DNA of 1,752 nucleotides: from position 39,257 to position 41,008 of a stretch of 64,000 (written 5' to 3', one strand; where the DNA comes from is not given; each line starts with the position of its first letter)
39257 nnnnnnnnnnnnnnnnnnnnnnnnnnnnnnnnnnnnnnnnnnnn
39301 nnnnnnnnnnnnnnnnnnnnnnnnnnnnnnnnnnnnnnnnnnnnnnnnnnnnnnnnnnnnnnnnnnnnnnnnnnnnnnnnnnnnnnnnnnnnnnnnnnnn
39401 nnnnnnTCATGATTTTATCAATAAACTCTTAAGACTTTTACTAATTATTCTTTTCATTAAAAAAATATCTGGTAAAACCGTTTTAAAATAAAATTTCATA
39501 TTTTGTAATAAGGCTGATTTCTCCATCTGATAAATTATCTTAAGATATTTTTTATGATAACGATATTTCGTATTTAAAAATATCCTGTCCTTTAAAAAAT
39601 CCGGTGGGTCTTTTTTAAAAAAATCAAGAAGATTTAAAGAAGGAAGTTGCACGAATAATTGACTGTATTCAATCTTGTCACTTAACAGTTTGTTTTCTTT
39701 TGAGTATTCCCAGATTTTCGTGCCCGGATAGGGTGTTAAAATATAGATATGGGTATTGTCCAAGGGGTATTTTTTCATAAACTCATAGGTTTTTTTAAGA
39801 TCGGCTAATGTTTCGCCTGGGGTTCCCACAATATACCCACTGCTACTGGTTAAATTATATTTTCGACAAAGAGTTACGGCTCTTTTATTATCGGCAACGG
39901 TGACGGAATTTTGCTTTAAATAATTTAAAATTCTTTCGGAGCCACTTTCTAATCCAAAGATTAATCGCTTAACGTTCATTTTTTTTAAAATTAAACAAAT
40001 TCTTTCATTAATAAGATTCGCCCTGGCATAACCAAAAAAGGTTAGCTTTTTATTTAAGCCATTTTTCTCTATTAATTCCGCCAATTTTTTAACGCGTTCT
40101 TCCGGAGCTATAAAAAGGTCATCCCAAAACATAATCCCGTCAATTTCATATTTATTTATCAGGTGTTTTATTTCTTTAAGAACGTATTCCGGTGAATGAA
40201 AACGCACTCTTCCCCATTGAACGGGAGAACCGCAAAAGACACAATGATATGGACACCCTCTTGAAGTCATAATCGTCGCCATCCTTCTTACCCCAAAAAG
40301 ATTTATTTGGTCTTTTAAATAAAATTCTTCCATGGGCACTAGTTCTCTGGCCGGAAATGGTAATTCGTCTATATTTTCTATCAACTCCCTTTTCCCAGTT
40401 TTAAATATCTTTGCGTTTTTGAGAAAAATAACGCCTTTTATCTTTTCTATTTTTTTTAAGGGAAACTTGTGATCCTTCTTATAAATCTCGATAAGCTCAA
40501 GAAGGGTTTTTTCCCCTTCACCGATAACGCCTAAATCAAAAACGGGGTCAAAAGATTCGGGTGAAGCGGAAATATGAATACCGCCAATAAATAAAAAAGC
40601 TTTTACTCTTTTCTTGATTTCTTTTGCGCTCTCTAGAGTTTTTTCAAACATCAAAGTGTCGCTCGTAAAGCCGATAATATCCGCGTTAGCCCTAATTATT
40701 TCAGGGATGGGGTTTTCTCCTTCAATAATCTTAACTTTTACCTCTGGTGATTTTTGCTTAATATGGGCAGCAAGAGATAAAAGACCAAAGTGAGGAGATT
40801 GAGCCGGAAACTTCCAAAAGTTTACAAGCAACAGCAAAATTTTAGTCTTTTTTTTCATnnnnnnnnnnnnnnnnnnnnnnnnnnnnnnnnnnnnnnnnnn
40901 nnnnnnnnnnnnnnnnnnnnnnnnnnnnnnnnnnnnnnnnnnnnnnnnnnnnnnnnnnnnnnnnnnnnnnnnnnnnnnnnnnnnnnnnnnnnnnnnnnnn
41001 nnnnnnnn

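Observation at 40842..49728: Tandem trio of giant paralogous polytopic membrane proteins with a GtrA-like small membrane protein and a GtrB/CsbB-like GT2: candidate lipid-linked extracytoplasmic glycosylation module of a possibly undescribed GT-C-like family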

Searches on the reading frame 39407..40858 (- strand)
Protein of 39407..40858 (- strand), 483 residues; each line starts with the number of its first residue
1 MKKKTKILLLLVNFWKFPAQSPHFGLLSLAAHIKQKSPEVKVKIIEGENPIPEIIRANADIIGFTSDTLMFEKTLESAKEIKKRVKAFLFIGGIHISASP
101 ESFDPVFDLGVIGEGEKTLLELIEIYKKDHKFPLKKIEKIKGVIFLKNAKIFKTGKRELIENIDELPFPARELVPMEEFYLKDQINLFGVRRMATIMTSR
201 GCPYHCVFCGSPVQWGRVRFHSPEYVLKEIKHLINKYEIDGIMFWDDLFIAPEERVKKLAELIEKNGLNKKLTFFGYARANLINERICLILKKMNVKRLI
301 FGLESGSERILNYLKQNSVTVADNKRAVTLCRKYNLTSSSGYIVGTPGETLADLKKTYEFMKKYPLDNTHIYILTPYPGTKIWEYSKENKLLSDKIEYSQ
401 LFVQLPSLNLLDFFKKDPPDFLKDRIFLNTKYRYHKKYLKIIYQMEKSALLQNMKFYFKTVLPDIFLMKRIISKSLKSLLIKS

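Call 4: search_protein_families(library=pfam, proteins=[window:39407-40858:-], max_evalue=1)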
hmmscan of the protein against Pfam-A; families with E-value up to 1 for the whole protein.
window:39407-40858:- (483 aa): 6 families
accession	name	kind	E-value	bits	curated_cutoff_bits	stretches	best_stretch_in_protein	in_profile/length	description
PF04055.27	Radical_SAM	-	6.8e-24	85.3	29.5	1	198-361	3-166/166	Radical SAM superfamily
PF02310.24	B12-binding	-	7.4e-11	42.4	32.1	1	19-122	10-120/121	B12 binding domain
PF19864.5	Radical_SAM_N2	-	3.2e-06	27.1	29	1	86-136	86-135/151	Radical SAM proteins, N-terminal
PF13353.11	Fer4_12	-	0.016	16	22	1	196-296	9-111/137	4Fe-4S single cluster domain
PF19662.4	DUF6165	-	0.024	14.8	27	1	349-403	28-81/134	Family of unknown function (DUF6165)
PF10083.14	DUF2321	-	0.13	12.4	24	1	201-238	65-102/157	Uncharacterized protein conserved in bacteria (DUF2321)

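Call 5: search_protein_families(library=ncbifam, proteins=[window:39407-40858:-], max_evalue=1)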
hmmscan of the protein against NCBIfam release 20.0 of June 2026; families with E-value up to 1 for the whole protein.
window:39407-40858:- (483 aa): 39 families (the best 25 are shown)
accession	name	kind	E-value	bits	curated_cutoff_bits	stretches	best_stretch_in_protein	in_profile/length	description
TIGR02026.1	BchE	equivalog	6.4e-39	134.1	481.35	1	53-400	57-401/497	magnesium-protoporphyrin IX monomethyl ester anaerobic oxidative cyclase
TIGR03471.1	HpnJ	equivalog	3.1e-37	128.6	577.6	1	135-412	140-415/472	hopanoid biosynthesis associated radical SAM protein HpnJ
TIGR04013.1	B12_SAM_MJ_1487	hypoth_equivalog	4.1e-35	121.3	251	1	21-387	8-358/382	TIGR04013 family B12-binding domain/radical SAM domain-containing protein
TIGR04014.1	B12_SAM_MJ_0865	equivalog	6.5e-32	110.9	360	1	69-385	51-357/434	methyl-coenzyme M reductase glutamine C-methyltransferase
NF038361.1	rSAM_Sden_1168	equivalog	1e-29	103.5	575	1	57-390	139-477/560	Sden_1168 family B12-binding radical SAM P-methyltransferase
TIGR04479.1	bcpD_PhpK_rSAM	subfamily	1.9e-29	102.4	600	1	114-363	179-408/504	PhpK family radical SAM P-methyltransferase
NF050148.1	rSAM_ApyD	equivalog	1.1e-26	93.5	750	1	22-385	24-392/645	RiPP biosynthesis radical SAM protein ApyD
TIGR04367.1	HpnR_B12_rSAM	equivalog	2.2e-26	92.4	650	1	25-389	24-376/490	hopanoid C-3 methylase HpnR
TIGR04072.2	rSAM_ladder_B12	equivalog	3.4e-26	91.9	360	1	68-385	79-371/443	lipid biosynthesis B12-binding/radical SAM protein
TIGR03975.1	rSAM_ocin_1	subfamily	9e-21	74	281.85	1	52-362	122-428/606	RiPP maturation radical SAM C-methyltransferase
NF033712.0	B12_rSAM_KedN5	subfamily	7.2e-20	70.7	700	1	70-363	77-369/624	KedN5 family methylcobalamin-dependent radical SAM C-methyltransferase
NF033070.1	rSAM_AprD4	equivalog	5.3e-18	65.1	500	1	160-389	167-393/456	AprD4 family radical SAM diol-dehydratase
NF040542.1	rSAM_RCCLKC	equivalog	9.9e-18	64.5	450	1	77-368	68-354/423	arsinothricin biosynthesis radical SAM protein ArsL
TIGR04385.1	B12_rSAM_cofa1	equivalog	1.1e-15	57.9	450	1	71-363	86-363/438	B12 lower ligand biosynthesis radical SAM protein BzaD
TIGR00089.1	TIGR00089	subfamily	6.3e-15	54.9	251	1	190-385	137-339/429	MiaB/RimO family radical SAM methylthiotransferase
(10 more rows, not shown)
